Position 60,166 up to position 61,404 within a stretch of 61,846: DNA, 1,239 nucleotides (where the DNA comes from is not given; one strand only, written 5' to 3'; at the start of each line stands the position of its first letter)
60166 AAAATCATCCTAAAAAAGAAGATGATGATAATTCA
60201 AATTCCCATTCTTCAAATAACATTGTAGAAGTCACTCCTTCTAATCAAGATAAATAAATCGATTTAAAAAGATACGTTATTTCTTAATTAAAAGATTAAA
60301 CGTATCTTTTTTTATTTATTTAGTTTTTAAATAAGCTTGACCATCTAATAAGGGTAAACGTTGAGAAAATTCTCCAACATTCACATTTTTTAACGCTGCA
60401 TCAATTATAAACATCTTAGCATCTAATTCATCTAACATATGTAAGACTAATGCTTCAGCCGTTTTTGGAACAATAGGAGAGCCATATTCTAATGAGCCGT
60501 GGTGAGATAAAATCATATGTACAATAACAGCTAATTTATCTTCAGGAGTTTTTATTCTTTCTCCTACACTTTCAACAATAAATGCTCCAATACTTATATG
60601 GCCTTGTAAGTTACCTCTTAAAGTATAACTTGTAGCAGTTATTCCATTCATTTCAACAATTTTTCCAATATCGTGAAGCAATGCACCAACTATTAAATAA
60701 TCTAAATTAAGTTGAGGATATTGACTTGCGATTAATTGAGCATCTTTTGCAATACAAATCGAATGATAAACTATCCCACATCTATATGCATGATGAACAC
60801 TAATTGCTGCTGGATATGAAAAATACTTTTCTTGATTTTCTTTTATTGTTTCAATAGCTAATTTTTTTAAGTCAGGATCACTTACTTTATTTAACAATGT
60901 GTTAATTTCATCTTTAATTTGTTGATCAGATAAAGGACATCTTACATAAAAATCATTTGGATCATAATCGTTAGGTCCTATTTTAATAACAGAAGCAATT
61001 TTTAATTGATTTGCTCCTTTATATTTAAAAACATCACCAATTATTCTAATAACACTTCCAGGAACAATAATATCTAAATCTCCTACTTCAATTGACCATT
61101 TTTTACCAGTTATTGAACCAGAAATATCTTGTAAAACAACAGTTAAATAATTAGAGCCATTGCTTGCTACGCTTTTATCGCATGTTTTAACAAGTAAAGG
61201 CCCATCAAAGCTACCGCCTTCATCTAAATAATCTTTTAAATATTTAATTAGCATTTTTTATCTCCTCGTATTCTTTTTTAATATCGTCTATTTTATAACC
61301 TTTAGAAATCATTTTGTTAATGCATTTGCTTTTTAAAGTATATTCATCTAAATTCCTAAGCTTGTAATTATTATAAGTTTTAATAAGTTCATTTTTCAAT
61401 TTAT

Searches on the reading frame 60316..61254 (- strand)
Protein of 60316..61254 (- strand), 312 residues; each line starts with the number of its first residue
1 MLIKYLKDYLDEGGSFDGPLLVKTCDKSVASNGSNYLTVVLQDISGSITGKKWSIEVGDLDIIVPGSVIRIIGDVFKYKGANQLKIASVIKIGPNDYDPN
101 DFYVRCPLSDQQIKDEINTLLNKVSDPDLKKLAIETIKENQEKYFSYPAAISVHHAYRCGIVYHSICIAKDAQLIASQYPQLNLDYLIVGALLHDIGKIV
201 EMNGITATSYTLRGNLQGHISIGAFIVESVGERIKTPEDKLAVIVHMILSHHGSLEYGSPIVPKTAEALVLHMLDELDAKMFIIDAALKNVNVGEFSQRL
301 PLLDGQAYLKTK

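Call 77: search_protein_families(library=pfam, proteins=[window:60316-61254:-], max_evalue=0.0001)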
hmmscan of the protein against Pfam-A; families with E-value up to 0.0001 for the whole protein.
window:60316-61254:- (312 aa): 2 families
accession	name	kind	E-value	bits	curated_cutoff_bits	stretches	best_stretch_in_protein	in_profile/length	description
PF01966.28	HD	-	2.8e-15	57.1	22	1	162-279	2-115/116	HD domain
PF01336.31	tRNA_anti-codon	-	1.5e-05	25.3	27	1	31-89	12-72/75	OB-fold nucleic acid binding domain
